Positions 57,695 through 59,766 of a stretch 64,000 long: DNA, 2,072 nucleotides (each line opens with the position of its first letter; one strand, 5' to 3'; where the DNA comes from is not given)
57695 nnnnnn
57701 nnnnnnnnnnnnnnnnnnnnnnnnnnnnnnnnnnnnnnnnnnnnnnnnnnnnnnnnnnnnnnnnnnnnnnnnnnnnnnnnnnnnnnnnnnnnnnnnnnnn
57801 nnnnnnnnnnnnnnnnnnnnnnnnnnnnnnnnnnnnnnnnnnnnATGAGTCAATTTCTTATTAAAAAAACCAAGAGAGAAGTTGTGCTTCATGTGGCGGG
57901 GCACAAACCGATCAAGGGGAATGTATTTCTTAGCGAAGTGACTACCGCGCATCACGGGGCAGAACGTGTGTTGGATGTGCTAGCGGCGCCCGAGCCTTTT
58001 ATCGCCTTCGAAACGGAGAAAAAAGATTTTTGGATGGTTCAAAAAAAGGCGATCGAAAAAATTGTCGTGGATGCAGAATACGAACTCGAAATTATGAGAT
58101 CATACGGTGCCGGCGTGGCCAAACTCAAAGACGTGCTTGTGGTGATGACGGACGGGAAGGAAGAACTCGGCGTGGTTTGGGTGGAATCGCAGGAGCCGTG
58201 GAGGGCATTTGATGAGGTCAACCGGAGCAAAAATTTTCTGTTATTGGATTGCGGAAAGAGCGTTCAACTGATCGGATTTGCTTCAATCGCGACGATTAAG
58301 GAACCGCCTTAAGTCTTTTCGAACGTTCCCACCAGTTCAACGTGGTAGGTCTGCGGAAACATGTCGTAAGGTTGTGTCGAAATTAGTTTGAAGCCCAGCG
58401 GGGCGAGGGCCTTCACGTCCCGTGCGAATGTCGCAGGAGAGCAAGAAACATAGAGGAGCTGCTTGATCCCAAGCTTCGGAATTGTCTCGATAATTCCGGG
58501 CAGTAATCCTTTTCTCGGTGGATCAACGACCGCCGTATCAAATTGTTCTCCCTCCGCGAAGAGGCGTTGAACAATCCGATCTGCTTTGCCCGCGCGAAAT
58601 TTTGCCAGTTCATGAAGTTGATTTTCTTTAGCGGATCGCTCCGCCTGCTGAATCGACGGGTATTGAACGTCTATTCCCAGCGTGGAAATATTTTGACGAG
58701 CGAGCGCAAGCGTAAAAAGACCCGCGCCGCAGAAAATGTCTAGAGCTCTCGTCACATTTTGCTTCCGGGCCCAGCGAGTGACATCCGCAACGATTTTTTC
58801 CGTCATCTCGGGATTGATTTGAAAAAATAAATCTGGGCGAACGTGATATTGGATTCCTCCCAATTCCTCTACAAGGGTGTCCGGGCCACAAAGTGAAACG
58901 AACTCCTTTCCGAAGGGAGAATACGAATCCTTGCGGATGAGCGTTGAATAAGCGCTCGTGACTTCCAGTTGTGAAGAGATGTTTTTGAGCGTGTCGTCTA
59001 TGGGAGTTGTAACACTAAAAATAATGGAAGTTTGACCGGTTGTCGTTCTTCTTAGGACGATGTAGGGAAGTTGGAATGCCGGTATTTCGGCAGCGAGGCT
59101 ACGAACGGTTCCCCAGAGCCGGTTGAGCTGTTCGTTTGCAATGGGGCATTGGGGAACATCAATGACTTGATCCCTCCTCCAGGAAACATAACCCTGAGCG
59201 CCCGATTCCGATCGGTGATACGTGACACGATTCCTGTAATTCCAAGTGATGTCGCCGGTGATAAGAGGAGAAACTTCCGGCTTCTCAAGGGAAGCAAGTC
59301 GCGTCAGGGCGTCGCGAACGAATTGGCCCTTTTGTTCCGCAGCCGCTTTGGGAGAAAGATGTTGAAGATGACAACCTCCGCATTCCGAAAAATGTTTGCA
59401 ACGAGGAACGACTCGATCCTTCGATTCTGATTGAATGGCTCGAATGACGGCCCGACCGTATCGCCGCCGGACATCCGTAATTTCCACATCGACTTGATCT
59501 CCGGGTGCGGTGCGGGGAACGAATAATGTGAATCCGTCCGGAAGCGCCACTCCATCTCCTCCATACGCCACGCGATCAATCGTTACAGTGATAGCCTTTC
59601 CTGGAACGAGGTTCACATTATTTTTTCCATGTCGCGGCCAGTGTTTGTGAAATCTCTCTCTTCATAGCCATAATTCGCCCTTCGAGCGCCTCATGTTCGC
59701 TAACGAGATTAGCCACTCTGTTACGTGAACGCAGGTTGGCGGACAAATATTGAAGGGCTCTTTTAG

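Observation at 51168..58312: Minimal Tad-like module (cpaC-cpaF-tadB-tadC only) divergent from tandem PilT paralogs and a coupled unknown gene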

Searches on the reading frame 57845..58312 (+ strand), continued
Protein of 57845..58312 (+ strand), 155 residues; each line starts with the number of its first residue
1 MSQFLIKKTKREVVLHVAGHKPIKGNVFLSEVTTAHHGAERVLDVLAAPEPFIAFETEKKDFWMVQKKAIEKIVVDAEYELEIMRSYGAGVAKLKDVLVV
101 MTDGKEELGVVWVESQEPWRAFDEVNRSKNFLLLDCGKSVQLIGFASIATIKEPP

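Call 50: search_protein_families(library=pfam, proteins=[L008:6473-6910:+, L011:6453-7370:+, L012:6477-6860:+, L008:6001-6471:+, L011:6001-6456:+, L012:6001-6477:+], max_evalue=1)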
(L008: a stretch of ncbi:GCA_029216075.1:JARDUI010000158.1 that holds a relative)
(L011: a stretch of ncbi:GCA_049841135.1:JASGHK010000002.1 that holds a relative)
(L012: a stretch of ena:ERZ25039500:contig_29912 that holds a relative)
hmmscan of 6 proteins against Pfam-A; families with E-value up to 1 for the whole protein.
L008:6473-6910:+ (146 aa): 1 family
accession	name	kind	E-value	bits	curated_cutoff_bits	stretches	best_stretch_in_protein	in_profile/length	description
PF04625.18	DEC-1_N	-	0.11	12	29.2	1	92-127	112-147/403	DEC-1 protein, N-terminal region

L011:6453-7370:+ (306 aa): 0 families

L012:6477-6860:+ (128 aa): 0 families

L008:6001-6471:+ (156 aa): 1 family
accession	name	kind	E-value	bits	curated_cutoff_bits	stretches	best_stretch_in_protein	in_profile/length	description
PF20660.2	DUF6812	-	9.4e-07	29.2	27.1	1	107-149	2-53/53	Family of unknown function (DUF6812)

L011:6001-6456:+ (151 aa): 2 families
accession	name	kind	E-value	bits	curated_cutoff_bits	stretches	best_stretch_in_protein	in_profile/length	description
PF20660.2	DUF6812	-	9.2e-05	22.8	27.1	1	112-142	11-53/53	Family of unknown function (DUF6812)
PF11387.14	DUF2795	-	0.2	12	25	0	28-46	22-40/54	Protein of unknown function (DUF2795)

L012:6001-6477:+ (158 aa): 3 families
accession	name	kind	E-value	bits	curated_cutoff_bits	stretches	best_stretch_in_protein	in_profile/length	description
PF20660.2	DUF6812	-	1e-07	32.3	27.1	2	39-68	11-51/53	Family of unknown function (DUF6812)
PF11305.13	DUF3107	-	0.0073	17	27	1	24-75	11-62/73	Protein of unknown function (DUF3107)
PF22478.1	DUF6982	-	0.044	14.3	24.5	1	43-112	22-95/134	Family of unknown function (DUF6982)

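Call 54: fold_search(model_id=the predicted structure, library=pdb)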
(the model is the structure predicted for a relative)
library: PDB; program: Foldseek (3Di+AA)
matches with E <= 10: 703; with E <= 0.001: 0
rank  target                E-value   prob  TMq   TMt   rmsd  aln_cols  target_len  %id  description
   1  8veh_B                2.9e-02  0.35  0.24  0.20  15.5       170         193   10  Crystal structure of outer membrane lipoprotein carrier protein (LolA) from Rickettsia bellii (released 2023-12-27)
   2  6my0_A                3.5e-02  0.82  0.23  0.28  12.0       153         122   10  Structure of 53BP1 Tandem Tudor domains with E1549P and D1550N mutations (released 2019-11-27)
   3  8veh_C                3.7e-02  0.20  0.20  0.17  14.6       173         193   10  Crystal structure of outer membrane lipoprotein carrier protein (LolA) from Rickettsia bellii (released 2023-12-27)
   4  2g3r                  5.7e-02  0.69  0.22  0.28  12.2       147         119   10  Crystal Structure of 53BP1 tandem tudor domains at 1.2 A resolution (released 2007-01-02)
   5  8veh_A                5.7e-02  0.13  0.17  0.15  14.9       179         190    9  Crystal structure of outer membrane lipoprotein carrier protein (LolA) from Rickettsia bellii (released 2023-12-27)
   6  6gwk_C                6.1e-02  1.00  0.28  0.62   3.5        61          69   20  The crystal structure of Hfq from Caulobacter crescentus (released 2019-05-22)
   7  6my0_B                6.4e-02  0.77  0.24  0.30  12.0       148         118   10  Structure of 53BP1 Tandem Tudor domains with E1549P and D1550N mutations (released 2019-11-27)
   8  2lvm_MODEL_1_A        6.7e-02  0.51  0.20  0.25  11.9       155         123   12  Solution structure of human 53BP1 tandem Tudor domains in complex with a histone H4K20me2 peptide (released 2012-12-12)
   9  6co2_D                7.9e-02  0.75  0.24  0.30  12.2       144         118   10  Structure of an engineered protein (NUDT16TI) in complex with 53BP1 Tudor domains (released 2018-06-06)
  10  3lh0_A                8.4e-02  0.69  0.24  0.29  11.7       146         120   11  Crystal structure of the 53BP1 tandem tudor domain in complex with p53K372me2 (released 2010-03-23)
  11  8swj_B                8.8e-02  0.69  0.24  0.28  11.8       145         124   10  Co-crystal structure of 53BP1 tandem Tudor domains in complex with UNC8531 (released 2023-08-02)
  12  4qvz_B                8.8e-02  0.47  0.24  0.19  13.9       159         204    8  FMRP N-terminal domain (released 2014-12-03)
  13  4ue0_A                9.3e-02  0.33  0.21  0.26  11.0       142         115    8  Structure of the bovine atadenovirus type 4 fibre head protein (released 2015-06-03)
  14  5zcj_C                9.8e-02  0.69  0.23  0.29  12.2       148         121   10  Crystal structure of complex (released 2018-06-27)
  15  4x34_B                9.8e-02  0.66  0.23  0.29  11.5       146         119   11  Crystal structure of the 53BP1 tandem tudor domain in complex with p53K381acK382me2 (released 2015-03-04)
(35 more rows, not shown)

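Call 63: find_encoding_contigs(protein=P0163, flank=6000, max_places=2)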
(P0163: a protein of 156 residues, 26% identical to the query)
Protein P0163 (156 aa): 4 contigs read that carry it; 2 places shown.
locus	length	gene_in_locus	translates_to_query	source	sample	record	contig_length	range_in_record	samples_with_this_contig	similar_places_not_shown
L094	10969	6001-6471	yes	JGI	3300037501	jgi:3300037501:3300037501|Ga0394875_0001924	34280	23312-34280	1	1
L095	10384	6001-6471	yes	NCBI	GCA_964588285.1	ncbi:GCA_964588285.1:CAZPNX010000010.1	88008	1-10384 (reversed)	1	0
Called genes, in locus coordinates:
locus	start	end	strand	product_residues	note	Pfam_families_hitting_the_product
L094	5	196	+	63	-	-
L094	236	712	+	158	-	PF00027:cNMP_binding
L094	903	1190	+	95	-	-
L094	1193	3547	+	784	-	PF05547:Peptidase_M6, PF13860:FlgD_ig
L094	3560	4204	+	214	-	PF07719:TPR_2 (faint), PF13432:TPR_16 (weak), PF14559:TPR_19 (faint)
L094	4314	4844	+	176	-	PF02915:Rubrerythrin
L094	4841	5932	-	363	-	PF07786:HGSNAT_cat, PF10129:OpgC_C (faint)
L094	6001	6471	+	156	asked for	PF20660:DUF6812 (faint)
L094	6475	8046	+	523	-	PF00437:T2SSE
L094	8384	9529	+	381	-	PF14072:DndB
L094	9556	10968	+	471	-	?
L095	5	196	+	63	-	-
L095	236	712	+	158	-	PF00027:cNMP_binding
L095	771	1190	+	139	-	-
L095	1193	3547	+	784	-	PF05547:Peptidase_M6, PF13860:FlgD_ig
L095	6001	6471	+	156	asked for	PF20660:DUF6812 (faint)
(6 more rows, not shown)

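Call 64: find_encoding_contigs(protein=P0188, flank=6000, max_places=1)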
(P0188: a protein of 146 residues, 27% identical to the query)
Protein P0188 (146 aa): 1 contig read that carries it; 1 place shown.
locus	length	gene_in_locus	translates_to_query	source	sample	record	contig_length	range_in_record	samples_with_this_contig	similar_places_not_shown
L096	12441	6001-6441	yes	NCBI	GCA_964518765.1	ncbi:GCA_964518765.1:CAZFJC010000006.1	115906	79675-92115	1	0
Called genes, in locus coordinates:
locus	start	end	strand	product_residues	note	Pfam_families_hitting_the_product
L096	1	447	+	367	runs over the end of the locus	PF01476:LysM, PF16538:FlgT_C (weak)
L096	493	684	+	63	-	-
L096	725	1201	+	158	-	PF00027:cNMP_binding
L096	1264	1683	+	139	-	-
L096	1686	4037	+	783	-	PF05547:Peptidase_M6, PF13860:FlgD_ig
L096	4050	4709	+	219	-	PF07719:TPR_2 (faint), PF14559:TPR_19 (faint)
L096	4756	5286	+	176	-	PF02915:Rubrerythrin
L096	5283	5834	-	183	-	PF01757:Acyl_transf_3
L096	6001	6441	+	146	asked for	PF20660:DUF6812 (faint)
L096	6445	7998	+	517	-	PF00437:T2SSE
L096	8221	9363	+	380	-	PF14072:DndB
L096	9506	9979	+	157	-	PF01936:NYN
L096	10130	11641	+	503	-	PF01555:N6_N4_Mtase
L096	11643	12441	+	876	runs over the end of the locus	PF04851:ResIII, PF00270:DEAD (faint)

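Call 70: find_encoding_contigs(protein=P0204, flank=6000, max_places=4)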
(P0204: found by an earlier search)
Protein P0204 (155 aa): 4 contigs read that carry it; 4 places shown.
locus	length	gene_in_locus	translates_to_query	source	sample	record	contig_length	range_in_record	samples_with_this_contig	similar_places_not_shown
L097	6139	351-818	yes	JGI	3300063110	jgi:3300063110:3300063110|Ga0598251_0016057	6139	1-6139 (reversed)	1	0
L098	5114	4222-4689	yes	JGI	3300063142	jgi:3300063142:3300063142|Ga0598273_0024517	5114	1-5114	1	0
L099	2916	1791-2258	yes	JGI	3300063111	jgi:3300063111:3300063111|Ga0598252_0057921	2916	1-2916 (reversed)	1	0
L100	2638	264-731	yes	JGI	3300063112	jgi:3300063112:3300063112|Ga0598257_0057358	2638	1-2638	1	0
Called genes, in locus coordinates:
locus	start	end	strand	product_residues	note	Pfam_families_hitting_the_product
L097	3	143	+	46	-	?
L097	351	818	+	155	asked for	-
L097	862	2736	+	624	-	PF00571:CBS, PF03445:DUF294, PF10335:DUF294_C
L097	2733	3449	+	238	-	PF00929:RNase_T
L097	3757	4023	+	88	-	PF13937:DUF4212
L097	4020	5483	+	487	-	PF00474:SSF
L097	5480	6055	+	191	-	PF00474:SSF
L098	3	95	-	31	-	?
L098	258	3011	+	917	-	PF12419:DUF3670, PF00176:SNF2-rel_dom, PF00271:Helicase_C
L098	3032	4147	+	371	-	-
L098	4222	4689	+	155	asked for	-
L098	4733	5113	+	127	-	?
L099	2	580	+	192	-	?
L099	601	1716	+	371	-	-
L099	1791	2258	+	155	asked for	-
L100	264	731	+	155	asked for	-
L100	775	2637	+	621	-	?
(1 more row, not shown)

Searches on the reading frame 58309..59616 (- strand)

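Call 3: search_protein_families(library=pfam, proteins=[window:58309-59616:-], max_evalue=0.01)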
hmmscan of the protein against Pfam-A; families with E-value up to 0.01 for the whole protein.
window:58309-59616:- (435 aa): 10 families
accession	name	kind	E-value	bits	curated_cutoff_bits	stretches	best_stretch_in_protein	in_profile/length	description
PF05958.17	tRNA_U5-meth_tr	-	3.1e-17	63.1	23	1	254-427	169-349/357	tRNA (Uracil-5-)-methyltransferase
PF01938.26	TRAM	-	4.8e-11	42.8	21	1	6-57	5-59/61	TRAM domain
PF13847.12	Methyltransf_31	-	3.4e-08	33.7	27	1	289-365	5-81/145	Methyltransferase domain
PF13649.12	Methyltransf_25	-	2.8e-06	28.4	27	1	292-363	2-69/97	Methyltransferase domain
PF08242.18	Methyltransf_12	-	6.6e-05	24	30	1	292-363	1-70/98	Methyltransferase domain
PF05175.20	MTS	-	0.0001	22.4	23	1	288-367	32-107/170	Methyltransferase small domain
PF09445.16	Methyltransf_15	-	0.00011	22.2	22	1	289-370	2-83/165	RNA cap guanine-N2 methyltransferase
PF08241.18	Methyltransf_11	-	0.00023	22.1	21.2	1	292-363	1-65/95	Methyltransferase domain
PF03602.21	Cons_hypoth95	-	0.00036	20.7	24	1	286-370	40-126/182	Conserved hypothetical protein 95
PF02390.23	Methyltransf_4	-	0.00081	19.3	24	1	291-354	5-69/173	Putative methyltransferase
